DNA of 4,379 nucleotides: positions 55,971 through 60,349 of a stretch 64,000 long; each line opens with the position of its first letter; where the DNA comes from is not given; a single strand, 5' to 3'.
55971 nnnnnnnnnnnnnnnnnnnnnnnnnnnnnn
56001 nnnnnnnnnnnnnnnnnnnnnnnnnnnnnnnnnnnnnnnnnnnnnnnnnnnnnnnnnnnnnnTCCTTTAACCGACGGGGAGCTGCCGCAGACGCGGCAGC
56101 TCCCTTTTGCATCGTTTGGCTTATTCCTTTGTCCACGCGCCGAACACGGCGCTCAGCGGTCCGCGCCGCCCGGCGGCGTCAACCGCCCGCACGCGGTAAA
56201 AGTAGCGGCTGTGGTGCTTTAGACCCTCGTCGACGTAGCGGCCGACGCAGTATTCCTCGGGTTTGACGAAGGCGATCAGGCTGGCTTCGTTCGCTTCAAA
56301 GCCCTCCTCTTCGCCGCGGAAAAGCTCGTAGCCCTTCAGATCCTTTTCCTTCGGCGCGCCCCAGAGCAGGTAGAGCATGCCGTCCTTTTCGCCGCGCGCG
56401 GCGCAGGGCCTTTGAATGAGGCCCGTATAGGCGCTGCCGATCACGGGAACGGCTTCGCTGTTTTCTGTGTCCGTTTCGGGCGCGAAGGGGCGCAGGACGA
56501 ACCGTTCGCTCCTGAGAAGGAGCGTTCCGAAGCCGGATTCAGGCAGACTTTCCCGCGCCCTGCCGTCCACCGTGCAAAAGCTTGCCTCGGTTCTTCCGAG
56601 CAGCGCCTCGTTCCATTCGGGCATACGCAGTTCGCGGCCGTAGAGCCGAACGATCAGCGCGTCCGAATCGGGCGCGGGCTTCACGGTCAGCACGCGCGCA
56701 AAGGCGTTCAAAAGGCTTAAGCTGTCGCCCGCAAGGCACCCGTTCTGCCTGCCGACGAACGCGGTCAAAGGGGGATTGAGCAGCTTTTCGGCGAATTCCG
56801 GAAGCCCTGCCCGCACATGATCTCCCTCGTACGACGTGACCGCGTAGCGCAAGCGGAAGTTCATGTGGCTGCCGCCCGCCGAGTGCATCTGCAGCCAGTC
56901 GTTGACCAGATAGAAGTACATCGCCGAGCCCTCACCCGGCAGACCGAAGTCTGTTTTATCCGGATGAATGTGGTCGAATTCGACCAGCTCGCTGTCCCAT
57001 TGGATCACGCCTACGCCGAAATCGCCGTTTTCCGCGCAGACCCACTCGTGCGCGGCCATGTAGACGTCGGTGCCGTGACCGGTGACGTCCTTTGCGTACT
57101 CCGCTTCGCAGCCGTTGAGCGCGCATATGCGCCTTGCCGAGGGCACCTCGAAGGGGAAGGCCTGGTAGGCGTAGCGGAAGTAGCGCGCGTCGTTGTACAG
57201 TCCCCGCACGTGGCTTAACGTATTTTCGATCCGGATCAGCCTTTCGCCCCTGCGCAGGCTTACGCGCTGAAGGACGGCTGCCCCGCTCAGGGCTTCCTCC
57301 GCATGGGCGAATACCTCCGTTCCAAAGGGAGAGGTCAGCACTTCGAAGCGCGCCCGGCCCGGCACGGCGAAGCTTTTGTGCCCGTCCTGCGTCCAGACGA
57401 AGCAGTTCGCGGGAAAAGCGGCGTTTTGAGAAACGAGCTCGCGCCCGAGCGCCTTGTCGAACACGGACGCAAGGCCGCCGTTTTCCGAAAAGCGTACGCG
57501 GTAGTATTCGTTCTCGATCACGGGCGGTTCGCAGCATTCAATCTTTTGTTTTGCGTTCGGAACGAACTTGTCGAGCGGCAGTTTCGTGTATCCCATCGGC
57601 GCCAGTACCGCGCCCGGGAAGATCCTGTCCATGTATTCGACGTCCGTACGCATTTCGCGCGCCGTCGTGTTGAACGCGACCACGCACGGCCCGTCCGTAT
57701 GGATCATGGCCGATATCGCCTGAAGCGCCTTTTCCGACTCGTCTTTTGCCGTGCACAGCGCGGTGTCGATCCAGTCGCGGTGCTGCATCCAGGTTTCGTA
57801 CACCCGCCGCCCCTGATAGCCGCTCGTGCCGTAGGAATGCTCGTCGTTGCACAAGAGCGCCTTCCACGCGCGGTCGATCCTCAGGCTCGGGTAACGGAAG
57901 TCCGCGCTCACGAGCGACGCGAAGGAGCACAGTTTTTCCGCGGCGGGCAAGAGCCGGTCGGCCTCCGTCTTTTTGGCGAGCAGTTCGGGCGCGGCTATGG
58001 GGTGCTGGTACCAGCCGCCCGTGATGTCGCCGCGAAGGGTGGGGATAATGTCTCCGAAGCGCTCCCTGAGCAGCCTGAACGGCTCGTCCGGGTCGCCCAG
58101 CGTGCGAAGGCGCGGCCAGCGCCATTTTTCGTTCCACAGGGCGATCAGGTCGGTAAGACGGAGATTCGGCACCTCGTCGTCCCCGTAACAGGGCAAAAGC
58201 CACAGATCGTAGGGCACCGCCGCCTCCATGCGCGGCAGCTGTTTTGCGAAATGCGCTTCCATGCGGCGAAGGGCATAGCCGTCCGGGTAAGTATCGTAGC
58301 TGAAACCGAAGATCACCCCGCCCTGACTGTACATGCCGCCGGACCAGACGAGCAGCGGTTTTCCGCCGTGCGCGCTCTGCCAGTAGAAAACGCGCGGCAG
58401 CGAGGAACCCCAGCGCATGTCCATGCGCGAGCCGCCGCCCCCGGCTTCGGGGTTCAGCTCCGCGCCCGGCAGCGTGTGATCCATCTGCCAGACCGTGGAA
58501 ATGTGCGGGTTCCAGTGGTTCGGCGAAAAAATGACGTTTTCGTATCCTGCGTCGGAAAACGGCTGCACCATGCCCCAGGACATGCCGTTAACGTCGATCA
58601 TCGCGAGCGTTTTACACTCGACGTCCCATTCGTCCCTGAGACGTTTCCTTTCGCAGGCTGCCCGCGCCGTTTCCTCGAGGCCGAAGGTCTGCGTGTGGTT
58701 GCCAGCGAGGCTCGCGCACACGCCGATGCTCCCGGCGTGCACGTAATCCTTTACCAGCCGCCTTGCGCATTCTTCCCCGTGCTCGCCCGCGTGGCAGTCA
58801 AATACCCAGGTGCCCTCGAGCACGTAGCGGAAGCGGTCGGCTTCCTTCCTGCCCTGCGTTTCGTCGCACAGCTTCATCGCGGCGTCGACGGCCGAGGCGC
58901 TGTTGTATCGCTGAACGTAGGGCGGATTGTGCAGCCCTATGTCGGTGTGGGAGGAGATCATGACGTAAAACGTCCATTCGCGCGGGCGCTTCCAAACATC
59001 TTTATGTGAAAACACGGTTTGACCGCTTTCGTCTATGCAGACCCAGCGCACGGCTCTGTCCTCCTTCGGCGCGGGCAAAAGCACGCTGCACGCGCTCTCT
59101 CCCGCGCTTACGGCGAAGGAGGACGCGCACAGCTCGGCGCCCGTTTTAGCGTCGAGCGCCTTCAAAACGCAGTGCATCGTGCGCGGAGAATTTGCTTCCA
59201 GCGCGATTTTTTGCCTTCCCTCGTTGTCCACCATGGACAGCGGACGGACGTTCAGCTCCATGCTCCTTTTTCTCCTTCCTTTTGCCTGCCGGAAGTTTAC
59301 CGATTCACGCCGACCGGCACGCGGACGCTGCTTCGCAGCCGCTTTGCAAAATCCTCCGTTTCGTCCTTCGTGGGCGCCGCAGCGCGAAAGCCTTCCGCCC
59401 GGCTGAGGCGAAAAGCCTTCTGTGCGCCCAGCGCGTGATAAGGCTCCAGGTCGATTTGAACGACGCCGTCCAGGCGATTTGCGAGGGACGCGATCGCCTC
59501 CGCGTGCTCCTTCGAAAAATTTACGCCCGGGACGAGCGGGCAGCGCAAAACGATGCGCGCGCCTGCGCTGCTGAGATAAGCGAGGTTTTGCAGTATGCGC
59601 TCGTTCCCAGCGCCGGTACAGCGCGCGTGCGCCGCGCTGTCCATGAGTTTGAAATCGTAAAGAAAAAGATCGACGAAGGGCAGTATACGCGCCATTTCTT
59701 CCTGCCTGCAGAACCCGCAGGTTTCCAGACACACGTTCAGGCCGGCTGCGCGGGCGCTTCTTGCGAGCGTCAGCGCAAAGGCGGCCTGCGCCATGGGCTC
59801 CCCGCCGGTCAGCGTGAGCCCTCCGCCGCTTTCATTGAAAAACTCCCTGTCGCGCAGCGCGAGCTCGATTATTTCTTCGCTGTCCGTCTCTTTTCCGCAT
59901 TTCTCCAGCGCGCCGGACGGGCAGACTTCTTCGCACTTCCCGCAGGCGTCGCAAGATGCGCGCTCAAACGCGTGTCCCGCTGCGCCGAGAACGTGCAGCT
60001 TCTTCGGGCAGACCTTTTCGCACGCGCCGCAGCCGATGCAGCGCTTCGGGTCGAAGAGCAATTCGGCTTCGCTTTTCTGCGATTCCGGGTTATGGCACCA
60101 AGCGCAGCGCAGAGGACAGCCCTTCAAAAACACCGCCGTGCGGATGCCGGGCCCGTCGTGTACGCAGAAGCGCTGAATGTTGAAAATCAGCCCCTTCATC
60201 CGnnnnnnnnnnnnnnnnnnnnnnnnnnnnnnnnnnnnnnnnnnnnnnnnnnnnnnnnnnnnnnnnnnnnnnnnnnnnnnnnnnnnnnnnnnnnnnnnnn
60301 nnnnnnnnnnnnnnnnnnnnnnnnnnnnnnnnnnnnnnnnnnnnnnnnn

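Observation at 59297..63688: Compact glycyl-radical enzyme (702 aa, Cys-x-Glu eliminase type) with activase and a class-III aminotransferase; substrate unknown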

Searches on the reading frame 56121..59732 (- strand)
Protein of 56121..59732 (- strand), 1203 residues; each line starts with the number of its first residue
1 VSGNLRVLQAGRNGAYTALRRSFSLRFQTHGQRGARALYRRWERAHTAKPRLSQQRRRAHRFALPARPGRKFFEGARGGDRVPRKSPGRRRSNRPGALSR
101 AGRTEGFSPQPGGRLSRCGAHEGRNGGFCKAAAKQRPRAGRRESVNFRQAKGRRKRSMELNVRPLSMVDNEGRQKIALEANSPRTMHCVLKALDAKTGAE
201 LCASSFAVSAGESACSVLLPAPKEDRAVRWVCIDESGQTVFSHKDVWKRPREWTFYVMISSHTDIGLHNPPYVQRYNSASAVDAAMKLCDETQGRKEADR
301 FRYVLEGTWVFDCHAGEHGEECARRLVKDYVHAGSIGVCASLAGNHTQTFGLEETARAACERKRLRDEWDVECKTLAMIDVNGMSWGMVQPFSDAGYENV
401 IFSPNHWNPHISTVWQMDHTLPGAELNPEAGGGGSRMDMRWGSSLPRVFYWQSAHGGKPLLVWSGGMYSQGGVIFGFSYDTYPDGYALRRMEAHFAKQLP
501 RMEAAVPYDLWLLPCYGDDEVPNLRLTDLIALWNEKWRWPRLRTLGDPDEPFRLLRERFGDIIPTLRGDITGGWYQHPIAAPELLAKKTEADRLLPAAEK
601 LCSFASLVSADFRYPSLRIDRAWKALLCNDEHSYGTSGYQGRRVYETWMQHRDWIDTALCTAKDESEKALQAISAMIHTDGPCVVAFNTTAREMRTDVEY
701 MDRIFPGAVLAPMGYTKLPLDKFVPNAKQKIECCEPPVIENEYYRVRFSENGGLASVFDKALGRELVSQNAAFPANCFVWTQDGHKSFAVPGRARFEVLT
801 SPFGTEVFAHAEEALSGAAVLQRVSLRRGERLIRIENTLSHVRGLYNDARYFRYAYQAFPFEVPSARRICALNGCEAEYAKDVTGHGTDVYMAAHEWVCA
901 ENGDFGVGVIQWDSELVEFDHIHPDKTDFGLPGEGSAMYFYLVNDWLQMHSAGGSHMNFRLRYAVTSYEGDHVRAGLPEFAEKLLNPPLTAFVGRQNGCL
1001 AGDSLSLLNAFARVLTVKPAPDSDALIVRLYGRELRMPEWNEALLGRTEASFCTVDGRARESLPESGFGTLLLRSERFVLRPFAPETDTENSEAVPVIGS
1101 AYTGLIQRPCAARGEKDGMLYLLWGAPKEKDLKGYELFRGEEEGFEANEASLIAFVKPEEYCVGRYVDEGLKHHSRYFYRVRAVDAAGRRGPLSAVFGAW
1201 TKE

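Call 3: search_protein_families(library=pfam, proteins=[window:56121-59732:-])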
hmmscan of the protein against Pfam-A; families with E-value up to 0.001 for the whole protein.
window:56121-59732:- (1203 aa): 3 families
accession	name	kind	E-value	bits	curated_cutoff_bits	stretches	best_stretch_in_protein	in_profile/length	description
PF01074.27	Glyco_hydro_38N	-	7e-06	26.1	25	1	260-410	7-151/270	Glycosyl hydrolases family 38 N-terminal domain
PF07748.19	Glyco_hydro_38C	-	3e-05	24.8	25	1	739-839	1-111/206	Glycosyl hydrolases family 38 C-terminal domain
PF09261.16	Alpha-mann_mid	-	0.00069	20.1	31.1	0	589-646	18-72/96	Alpha mannosidase middle domain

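Call 4: search_protein_families(library=ncbifam, proteins=[window:56121-59732:-])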
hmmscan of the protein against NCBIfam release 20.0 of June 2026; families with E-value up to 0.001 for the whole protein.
window:56121-59732:- (1203 aa): 0 families

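Call 28: search_protein_families(library=pfam, alignment_id=A1, max_evalue=0.00001)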
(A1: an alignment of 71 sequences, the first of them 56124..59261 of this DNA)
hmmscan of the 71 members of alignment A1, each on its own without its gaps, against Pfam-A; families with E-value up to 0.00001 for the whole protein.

A. member 1, window:56124-59261:- (1046 aa): 1 family
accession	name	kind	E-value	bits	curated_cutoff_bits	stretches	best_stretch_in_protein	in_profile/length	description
PF01074.27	Glyco_hydro_38N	-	5.6e-06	26.4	25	1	103-253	7-151/270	Glycosyl hydrolases family 38 N-terminal domain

B. families by the number of members that match (of 71 scanned): 87 families (the first 25 are shown)
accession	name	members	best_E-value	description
PF00702.32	Hydrolase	3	5.1e-28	haloacid dehalogenase-like hydrolase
PF18989.5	DUF5722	2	2.1e-91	Family of unknown function (DUF5722)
PF00251.26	Glyco_hydro_32N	2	1.6e-76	Glycosyl hydrolases family 32 N-terminal domain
PF00459.30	Inositol_P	2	1.2e-56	Inositol monophosphatase family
PF00248.27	Aldo_ket_red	2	3.3e-56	Aldo/keto reductase family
PF00120.29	Gln-synt_C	2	4.6e-42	Glutamine synthetase, catalytic domain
PF00892.27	EamA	2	1.2e-40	EamA-like transporter family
PF13419.12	HAD_2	2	8.8e-27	Haloacid dehalogenase-like hydrolase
PF00583.31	Acetyltransf_1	2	1.5e-19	Acetyltransferase (GNAT) family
PF13200.12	DUF4015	2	6.8e-16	Putative glycosyl hydrolase domain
PF13508.13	Acetyltransf_7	2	2.6e-14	Acetyltransferase (GNAT) domain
PF13242.12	Hydrolase_like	2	6.8e-12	HAD-hyrolase-like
PF13302.13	Acetyltransf_3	2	1e-11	Acetyltransferase (GNAT) domain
PF13472.12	Lipase_GDSL_2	2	3.1e-11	GDSL-like Lipase/Acylhydrolase family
PF14871.12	GHL6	2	1.3e-07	Hypothetical glycosyl hydrolase 6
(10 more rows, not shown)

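Call 49: search_solved_structures(query=window:56124-59261:-, max_evalue=0.01)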
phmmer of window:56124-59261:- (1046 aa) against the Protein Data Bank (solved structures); distinct sequences matched with E-value up to 0.01: 2.
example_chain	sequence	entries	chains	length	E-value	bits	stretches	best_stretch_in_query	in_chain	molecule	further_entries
7ufs_A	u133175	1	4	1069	0.0002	22.3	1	388-614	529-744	Alpha-mannosidase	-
7uft_A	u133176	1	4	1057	0.0023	18.8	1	400-476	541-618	Alpha-mannosidase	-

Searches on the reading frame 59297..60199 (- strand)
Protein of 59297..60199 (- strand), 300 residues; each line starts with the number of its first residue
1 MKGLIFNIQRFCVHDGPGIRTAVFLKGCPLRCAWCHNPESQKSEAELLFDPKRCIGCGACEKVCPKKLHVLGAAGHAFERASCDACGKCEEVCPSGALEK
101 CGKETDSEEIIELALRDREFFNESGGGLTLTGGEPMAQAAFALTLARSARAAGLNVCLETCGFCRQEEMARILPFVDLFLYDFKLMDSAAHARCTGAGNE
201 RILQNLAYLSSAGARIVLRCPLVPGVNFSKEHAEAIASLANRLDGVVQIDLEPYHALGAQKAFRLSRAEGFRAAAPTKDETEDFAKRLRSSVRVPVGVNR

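Call 3: search_protein_families(library=pfam, proteins=[window:59297-60199:-])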
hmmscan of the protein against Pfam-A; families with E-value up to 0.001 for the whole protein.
window:59297-60199:- (300 aa): 12 families
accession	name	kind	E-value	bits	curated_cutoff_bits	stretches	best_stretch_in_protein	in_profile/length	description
PF04055.27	Radical_SAM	-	6.2e-15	56.2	29.5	1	24-230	3-158/166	Radical SAM superfamily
PF13353.11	Fer4_12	-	7.2e-14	52.7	22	1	15-188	2-120/137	4Fe-4S single cluster domain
PF00037.32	Fer4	-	8.5e-12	44.8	21.1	2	49-65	3-19/24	4Fe-4S binding domain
PF12837.12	Fer4_6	-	1.8e-10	40.7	25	2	49-65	4-20/24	4Fe-4S binding domain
PF13187.11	Fer4_9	-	7.7e-09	35.9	27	1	53-97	1-51/52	4Fe-4S dicluster domain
PF13237.11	Fer4_10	-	1.6e-07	31.5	25.5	1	48-94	3-53/53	4Fe-4S dicluster domain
PF14697.11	Fer4_21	-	4.8e-07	30.2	35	1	50-96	4-55/59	4Fe-4S dicluster domain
PF12797.12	Fer4_2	-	5.4e-07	29.6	24.5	1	48-65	4-21/22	4Fe-4S binding domain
PF12838.12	Fer4_7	-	1.1e-06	29.5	27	1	38-67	22-51/52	4Fe-4S dicluster domain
PF13484.11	Fer4_16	-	6.7e-05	24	30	1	83-113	2-32/66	4Fe-4S double cluster binding domain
PF12798.12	Fer4_3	-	0.00033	21.7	27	0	54-66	1-13/15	4Fe-4S binding domain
PF13534.11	Fer4_17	-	0.00073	20.5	22.2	0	49-69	41-61/61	4Fe-4S dicluster domain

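Call 4: search_protein_families(library=ncbifam, proteins=[window:59297-60199:-])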
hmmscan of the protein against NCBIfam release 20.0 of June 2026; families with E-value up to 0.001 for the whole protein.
window:59297-60199:- (300 aa): 47 families (the best 25 are shown)
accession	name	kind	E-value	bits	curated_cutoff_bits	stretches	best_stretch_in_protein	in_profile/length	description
TIGR02494.1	PFLE_PFLC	subfamily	1.1e-99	333.5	174.35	1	5-282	1-282/293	glycyl-radical enzyme activating protein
NF043069.1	T4HPD_activ_SAM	equivalog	3.8e-94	315.4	425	1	3-290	2-290/299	trans-4-hydroxy-L-proline dehydratase activase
NF048010.1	SfplDhtActHpsHDes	equivalog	1.9e-85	286.3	430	1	2-277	5-286/298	(2S)-3-sulfopropanediol dehydratase activating enzyme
TIGR04395.1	cutC_activ_rSAM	equivalog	2.1e-82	276.9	360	1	2-267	4-275/309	choline TMA-lyase-activating enzyme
NF048008.1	SfplDhtActHpfHKleb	equivalog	2.9e-71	240.3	500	1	5-262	2-266/308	(2S)-3-sulfopropanediol dehydratase activating enzyme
NF033719.1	ind_deCO2_activ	equivalog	7.9e-70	235.5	425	1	3-273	1-277/302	indoleacetate decarboxylase activase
NF033717.2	HPDL_rSAM_activ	equivalog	1.9e-68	231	420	1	2-280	3-287/311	4-hydroxyphenylacetate decarboxylase activase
TIGR04003.1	rSAM_BssD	equivalog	1.5e-66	224.7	496.45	1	4-275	2-280/314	[benzylsuccinate synthase]-activating enzyme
NF007483.0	PRK10076.1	equivalog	1.3e-54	185.4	326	2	82-280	75-273/292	[formate-C-acetyltransferase]-activating enzyme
TIGR02493.1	PFLA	equivalog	2.2e-47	161.4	231.75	2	99-277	40-220/235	pyruvate formate-lyase-activating protein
TIGR04041.1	activase_YjjW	hypoth_equivalog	2.7e-45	154.9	250.2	1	3-285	2-262/276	YjjW family glycine radical enzyme activase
NF008356.0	PRK11145.1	equivalog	2.8e-39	134.9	375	2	100-284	46-232/246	pyruvate formate lyase 1-activating protein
TIGR02495.1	NrdG2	equivalog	3.6e-16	59.1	131.15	2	103-237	45-178/193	anaerobic ribonucleoside-triphosphate reductase activating protein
TIGR02491.1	NrdG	equivalog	2.3e-10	40.6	126.1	1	6-47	3-44/154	anaerobic ribonucleoside-triphosphate reductase activating protein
NF040864.1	HgcB_ferredoxin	equivalog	8.3e-10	38.4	99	1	45-117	7-80/93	mercury methylation ferredoxin HgcB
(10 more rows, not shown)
